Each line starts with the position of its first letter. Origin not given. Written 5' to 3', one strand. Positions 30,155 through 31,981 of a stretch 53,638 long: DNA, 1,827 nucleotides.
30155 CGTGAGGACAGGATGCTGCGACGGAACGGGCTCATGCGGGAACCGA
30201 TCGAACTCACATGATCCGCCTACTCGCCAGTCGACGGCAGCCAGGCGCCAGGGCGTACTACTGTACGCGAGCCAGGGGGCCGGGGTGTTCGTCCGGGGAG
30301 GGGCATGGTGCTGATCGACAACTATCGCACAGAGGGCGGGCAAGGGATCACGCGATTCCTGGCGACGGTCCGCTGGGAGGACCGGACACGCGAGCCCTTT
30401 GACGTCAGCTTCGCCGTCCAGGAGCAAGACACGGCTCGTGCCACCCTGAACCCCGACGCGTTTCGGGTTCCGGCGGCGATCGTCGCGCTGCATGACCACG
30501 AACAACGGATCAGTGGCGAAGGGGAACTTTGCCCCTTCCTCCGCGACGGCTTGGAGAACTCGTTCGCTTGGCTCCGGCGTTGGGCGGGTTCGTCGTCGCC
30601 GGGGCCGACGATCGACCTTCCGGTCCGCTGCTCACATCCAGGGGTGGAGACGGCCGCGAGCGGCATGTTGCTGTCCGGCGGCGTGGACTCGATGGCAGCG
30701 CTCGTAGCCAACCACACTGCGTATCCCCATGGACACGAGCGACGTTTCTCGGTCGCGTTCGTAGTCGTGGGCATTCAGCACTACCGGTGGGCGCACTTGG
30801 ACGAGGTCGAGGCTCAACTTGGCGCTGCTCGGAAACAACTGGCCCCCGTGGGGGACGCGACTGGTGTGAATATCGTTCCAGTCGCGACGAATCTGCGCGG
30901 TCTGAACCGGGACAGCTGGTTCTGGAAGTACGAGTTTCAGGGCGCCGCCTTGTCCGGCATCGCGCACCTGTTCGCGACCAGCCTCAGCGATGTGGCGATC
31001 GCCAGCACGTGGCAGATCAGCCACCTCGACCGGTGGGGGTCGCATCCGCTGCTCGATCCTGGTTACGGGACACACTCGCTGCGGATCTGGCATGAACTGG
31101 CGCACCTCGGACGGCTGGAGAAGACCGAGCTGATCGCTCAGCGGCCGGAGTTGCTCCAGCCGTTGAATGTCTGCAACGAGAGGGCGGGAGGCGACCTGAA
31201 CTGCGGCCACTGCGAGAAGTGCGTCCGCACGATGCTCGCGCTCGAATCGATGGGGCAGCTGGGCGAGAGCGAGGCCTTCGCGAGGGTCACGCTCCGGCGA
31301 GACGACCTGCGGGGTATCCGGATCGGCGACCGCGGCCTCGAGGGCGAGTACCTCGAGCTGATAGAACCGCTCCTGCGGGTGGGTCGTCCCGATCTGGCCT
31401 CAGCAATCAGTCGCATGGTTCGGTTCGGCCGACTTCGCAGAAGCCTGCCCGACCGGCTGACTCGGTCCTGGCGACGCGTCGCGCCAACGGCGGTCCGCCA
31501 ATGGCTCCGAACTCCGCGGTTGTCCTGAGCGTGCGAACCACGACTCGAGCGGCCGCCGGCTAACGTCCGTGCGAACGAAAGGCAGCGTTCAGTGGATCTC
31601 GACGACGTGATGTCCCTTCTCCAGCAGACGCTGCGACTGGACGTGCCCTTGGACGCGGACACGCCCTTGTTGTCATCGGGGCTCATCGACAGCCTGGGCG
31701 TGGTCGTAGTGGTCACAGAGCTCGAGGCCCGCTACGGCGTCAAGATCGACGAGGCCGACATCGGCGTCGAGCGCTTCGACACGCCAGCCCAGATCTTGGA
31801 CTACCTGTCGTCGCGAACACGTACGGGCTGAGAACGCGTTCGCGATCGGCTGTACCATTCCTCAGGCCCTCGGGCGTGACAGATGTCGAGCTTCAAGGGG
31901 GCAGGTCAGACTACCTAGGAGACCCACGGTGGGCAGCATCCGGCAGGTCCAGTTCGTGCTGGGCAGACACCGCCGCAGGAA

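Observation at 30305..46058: Island with three different ATP-dependent carboxylate-activating enzymes, a free carrier protein and many acetyltransferases: candidate carrier-dependent aminoacyl or acyl decoration of a surface glycan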

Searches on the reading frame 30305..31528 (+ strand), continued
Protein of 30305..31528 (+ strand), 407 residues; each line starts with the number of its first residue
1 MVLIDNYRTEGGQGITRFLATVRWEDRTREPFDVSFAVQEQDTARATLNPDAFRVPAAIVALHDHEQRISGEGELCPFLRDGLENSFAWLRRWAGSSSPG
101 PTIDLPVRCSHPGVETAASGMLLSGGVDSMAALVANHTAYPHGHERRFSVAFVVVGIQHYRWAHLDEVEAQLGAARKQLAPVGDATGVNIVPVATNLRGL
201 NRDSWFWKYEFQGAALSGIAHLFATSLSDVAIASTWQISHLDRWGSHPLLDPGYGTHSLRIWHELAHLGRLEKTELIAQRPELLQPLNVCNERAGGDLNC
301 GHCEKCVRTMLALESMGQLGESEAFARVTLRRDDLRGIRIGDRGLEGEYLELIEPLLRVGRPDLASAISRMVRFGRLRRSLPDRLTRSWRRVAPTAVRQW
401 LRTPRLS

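Call 46: search_protein_families(library=pfam, proteins=[L017:543-1439:+, L017:1486-2610:+, L017:4132-5007:+, L017:5436-6785:+, L017:8314-9804:+, L017:13062-13703:+, L017:13729-14586:+, L017:15626-16462:+, L017:16541-17374:+, L017:17477-18283:+], max_evalue=0.01)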
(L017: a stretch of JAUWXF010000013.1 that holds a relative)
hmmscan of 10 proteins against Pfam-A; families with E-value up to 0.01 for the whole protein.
L017:543-1439:+ (298 aa): 1 family
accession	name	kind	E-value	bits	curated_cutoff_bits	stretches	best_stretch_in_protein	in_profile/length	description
PF00483.29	NTP_transferase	-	5.6e-10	39.6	21.2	1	49-288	6-239/245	Nucleotidyl transferase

L017:1486-2610:+ (374 aa): 1 family
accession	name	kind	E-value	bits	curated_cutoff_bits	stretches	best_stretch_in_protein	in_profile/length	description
PF00144.29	Beta-lactamase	-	2.5e-18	66.8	27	1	44-349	19-305/329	Beta-lactamase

L017:4132-5007:+ (291 aa): 1 family
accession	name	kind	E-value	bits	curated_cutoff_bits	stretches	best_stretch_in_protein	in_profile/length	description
PF01061.29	ABC2_membrane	-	5.5e-16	59.2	26.9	1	47-252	3-210/211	ABC-2 type transporter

L017:5436-6785:+ (449 aa): 4 families
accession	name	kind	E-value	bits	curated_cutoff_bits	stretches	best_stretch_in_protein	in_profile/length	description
PF00005.33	ABC_tran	-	3.5e-24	86.4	25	1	76-206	2-135/137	ABC transporter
PF13304.12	AAA_21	-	6.9e-07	30.1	27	1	89-129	3-63/304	AAA domain, putative AbiEii toxin, Type IV TA system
PF13555.12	AAA_29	-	0.0035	17.5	27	1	79-103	16-40/61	P-loop containing region of AAA domain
PF13476.12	AAA_23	-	0.0061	17.7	27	1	76-105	11-39/201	AAA domain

L017:8314-9804:+ (496 aa): 1 family
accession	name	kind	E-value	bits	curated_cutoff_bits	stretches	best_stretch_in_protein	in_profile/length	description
PF09587.15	PGA_cap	-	7.7e-68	229.2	27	1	204-419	23-255/255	Bacterial capsule synthesis protein PGA_cap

L017:13062-13703:+ (213 aa): 13 families
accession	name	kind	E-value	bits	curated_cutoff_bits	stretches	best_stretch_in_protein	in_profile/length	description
PF13247.11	Fer4_11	-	4.4e-13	49.7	26.2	1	52-105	4-59/100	4Fe-4S dicluster domain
PF12838.12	Fer4_7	-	1e-12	48.7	27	2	12-74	1-52/52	4Fe-4S dicluster domain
PF13237.11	Fer4_10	-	1.3e-11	44.7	25.5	3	6-71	2-53/53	4Fe-4S dicluster domain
PF13187.11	Fer4_9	-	2.2e-10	40.8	27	2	12-73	1-50/52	4Fe-4S dicluster domain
PF12797.12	Fer4_2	-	2.9e-10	39.9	24.5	2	4-23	1-20/22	4Fe-4S binding domain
PF13183.11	Fer4_8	-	8.6e-10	39.5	27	2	89-142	4-61/68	4Fe-4S dicluster domain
PF25160.1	LdpA_Fe-S-bd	-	1.8e-09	37.6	27.6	1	60-102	4-40/49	LdpA Fe-S cluster-binding domain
PF00037.32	Fer4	-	7.5e-09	35.5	21.1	2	85-105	3-23/24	4Fe-4S binding domain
PF13534.11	Fer4_17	-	6.8e-08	33.4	22.2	1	90-143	2-54/61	4Fe-4S dicluster domain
PF12837.12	Fer4_6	-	1.3e-07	31.7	25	1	82-103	1-22/24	4Fe-4S binding domain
PF13484.11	Fer4_16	-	3.5e-05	24.9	30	0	57-78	1-20/66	4Fe-4S double cluster binding domain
PF14697.11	Fer4_21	-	0.00073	20.1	35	1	57-102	7-53/59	4Fe-4S dicluster domain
PF12800.12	Fer4_4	-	0.0065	17.2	24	1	88-102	2-16/17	4Fe-4S binding domain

L017:13729-14586:+ (285 aa): 2 families
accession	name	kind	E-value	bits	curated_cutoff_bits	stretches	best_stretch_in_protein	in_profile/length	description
PF03916.19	NrfD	-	1.3e-10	41.9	25.8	1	7-232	4-272/313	Polysulphide reductase, NrfD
PF04976.17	DmsC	-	1.6e-07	31.5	22.3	1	15-161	7-161/275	DMSO reductase anchor subunit (DmsC)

L017:15626-16462:+ (278 aa): 1 family
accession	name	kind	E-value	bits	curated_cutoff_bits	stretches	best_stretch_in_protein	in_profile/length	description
PF18922.5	DUF5672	-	1.8e-49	168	24.4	1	62-262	3-164/164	Protein of unknown function (DUF5672)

L017:16541-17374:+ (277 aa): 1 family
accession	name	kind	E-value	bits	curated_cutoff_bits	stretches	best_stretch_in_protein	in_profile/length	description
PF13469.12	Sulfotransfer_3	-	5.2e-06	27.3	27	0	52-77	8-35/216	Sulfotransferase family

L017:17477-18283:+ (268 aa): 3 families
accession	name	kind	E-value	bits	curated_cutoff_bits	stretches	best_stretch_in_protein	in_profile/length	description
PF00535.33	Glycos_transf_2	-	8.7e-26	91.3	23.3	1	3-109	1-108/168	Glycosyl transferase family 2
PF10111.15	Glyco_tranf_2_2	-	5.6e-09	36.3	27.3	1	3-183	1-197/276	Glycosyltransferase like family 2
PF13641.12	Glyco_tranf_2_3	-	7.4e-07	29.8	27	1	2-111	3-118/230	Glycosyltransferase like family 2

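Call 68: search_protein_representatives(alignment_id=A1)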
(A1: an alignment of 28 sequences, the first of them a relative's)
Query: 28 sequences, 406 profile positions. Proteins with E-value up to 0.001 (for the whole library): 8610; up to 1e-10: 6861; up to 1e-30: 3385. The best 150 are listed.
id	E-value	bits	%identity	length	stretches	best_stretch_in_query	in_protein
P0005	1.3e-170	584.0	-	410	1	1-399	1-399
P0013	2.6e-164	563.3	-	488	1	2-394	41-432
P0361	5.0e-149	513.0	-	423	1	1-402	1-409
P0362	5.4e-147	506.2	-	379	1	1-374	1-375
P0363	4.1e-141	486.9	-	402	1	1-382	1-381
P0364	1.0e-138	479.0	-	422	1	1-387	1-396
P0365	1.8e-136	471.6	-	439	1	1-384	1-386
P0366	1.5e-134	465.3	-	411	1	1-394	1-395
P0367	2.0e-134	464.8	-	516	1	1-378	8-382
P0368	8.3e-134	462.8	-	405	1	1-380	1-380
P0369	9.1e-132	456.1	-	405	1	1-403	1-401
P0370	1.1e-129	449.2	-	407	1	1-397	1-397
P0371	3.4e-129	447.6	-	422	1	1-393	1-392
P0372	3.5e-128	444.3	-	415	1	1-400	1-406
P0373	4.2e-127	440.7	-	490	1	1-391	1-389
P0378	1.2e-125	435.9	-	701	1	15-401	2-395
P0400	8.8e-122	423.2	-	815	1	1-395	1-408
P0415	2.6e-119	415.1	-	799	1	8-386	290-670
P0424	3.2e-117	408.2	-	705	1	1-394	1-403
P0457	1.5e-111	389.5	-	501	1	1-376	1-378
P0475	3.1e-108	378.6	-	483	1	1-391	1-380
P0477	6.3e-108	377.6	-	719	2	47-376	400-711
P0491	1.9e-103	362.8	-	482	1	1-370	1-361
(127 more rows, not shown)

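Call 69: search_protein_families(library=pfam, proteins=[P0378, P0400, P0415, P0424, P0477, P0367, P0373, P0457, P0475, P0491], max_evalue=0.001)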
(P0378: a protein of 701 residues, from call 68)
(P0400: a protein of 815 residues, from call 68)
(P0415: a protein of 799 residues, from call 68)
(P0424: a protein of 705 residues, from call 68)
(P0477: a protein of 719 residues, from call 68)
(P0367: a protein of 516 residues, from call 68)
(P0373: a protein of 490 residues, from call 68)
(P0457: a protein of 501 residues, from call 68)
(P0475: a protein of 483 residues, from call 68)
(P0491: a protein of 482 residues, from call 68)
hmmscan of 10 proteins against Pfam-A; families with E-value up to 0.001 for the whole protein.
P0378 (701 aa): 0 families

P0400 (815 aa): 1 family
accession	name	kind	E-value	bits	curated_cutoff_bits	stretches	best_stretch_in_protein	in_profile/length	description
PF13480.13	Acetyltransf_6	-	2.7e-07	31.3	22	1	579-725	2-142/143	Acetyltransferase (GNAT) domain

P0415 (799 aa): 1 family
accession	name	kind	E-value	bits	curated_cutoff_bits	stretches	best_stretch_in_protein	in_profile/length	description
PF04230.19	PS_pyruv_trans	-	5.1e-09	36.9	25.3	1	122-189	206-278/280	Polysaccharide pyruvyl transferase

P0424 (705 aa): 2 families
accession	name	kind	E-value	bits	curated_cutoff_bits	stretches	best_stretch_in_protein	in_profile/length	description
PF00685.33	Sulfotransfer_1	-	2.9e-26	92.9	22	1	434-685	3-245/255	Sulfotransferase domain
PF13469.12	Sulfotransfer_3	-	4e-10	40.8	27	1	503-617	119-213/216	Sulfotransferase family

P0477 (719 aa): 0 families

P0367 (516 aa): 0 families

P0373 (490 aa): 0 families

P0457 (501 aa): 0 families

P0475 (483 aa): 0 families

P0491 (482 aa): 0 families
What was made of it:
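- Family members are fused to a pyruvyltransferase, a sulfotransferase or a FemAB-like GNAT, which ties the family to glycan decoration (call 69).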

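Call 82: search_protein_families(library=padloc, proteins=[window:30305-31528:+], max_evalue=0.01)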
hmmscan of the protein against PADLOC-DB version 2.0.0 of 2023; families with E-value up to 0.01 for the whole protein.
window:30305-31528:+ (407 aa): 0 families

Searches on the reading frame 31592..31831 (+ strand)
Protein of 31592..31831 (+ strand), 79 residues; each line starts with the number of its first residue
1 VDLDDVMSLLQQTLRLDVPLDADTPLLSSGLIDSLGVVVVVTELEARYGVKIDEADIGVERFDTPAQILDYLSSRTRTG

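Call 5: search_protein_families(library=pfam, proteins=[window:31592-31831:+], max_evalue=0.01)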
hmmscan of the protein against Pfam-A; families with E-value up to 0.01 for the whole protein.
window:31592-31831:+ (79 aa): 1 family
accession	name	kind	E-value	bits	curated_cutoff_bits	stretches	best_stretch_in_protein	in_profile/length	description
PF00550.31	PP-binding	-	8e-10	39.3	20.8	1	5-72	2-67/67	Phosphopantetheine attachment site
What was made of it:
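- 31592..31831 (+): Free-standing 79-aa acyl carrier protein; the phosphopantetheine serine lies in LIDSLGV. PP-binding 8e-10 (call 5).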

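Call 7: search_protein_families(library=ncbifam, proteins=[window:31592-31831:+], max_evalue=0.01)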
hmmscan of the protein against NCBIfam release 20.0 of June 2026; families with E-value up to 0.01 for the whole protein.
window:31592-31831:+ (79 aa): 11 families
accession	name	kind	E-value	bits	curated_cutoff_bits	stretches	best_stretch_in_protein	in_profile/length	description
NF003464.0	PRK05087.1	equivalog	4.9e-09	36.1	68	1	4-73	5-75/78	D-alanine--poly(phosphoribitol) ligase subunit DltC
NF052616.1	ACP_for_OlsHI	equivalog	1.3e-08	35.1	130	1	20-77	25-82/83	ornithine lipid biosynthesis acyl carrier protein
NF058660.1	cispen_ACP_AmcB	equivalog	1e-06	28.8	80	1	6-74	6-77/80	cispentacin biosynthesis acyl carrier protein AmcB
TIGR01688.1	dltC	equivalog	2.2e-06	27.7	52.35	1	18-73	17-72/73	D-alanine--poly(phosphoribitol) ligase subunit 2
NF002148.0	PRK00982.1-2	subfamily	0.0004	20.1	71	1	33-76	37-78/79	acyl carrier protein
NF002150.0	PRK00982.1-4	subfamily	0.00044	20.4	66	1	33-75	38-78/80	acyl carrier protein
NF009104.0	PRK12449.1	equivalog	0.00059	19.7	70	1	8-76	12-79/80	acyl carrier protein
NF005798.0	PRK07639.1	equivalog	0.0018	18.7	100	1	7-76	11-82/91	petrobactin biosynthesis protein AsbD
NF002147.0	PRK00982.1-1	equivalog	0.0018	18.1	84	1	32-73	39-78/83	acyl carrier protein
NF040636.1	AcpM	exception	0.0045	17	146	1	32-59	37-64/93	meromycolate extension acyl carrier protein AcpM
TIGR00517.1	acyl_carrier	equivalog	0.0059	16.4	70.45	1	32-75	35-76/77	acyl carrier protein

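Call 82: search_protein_families(library=padloc, proteins=[window:31592-31831:+], max_evalue=0.01)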
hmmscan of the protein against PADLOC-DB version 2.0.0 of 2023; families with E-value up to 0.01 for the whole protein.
window:31592-31831:+ (79 aa): 0 families
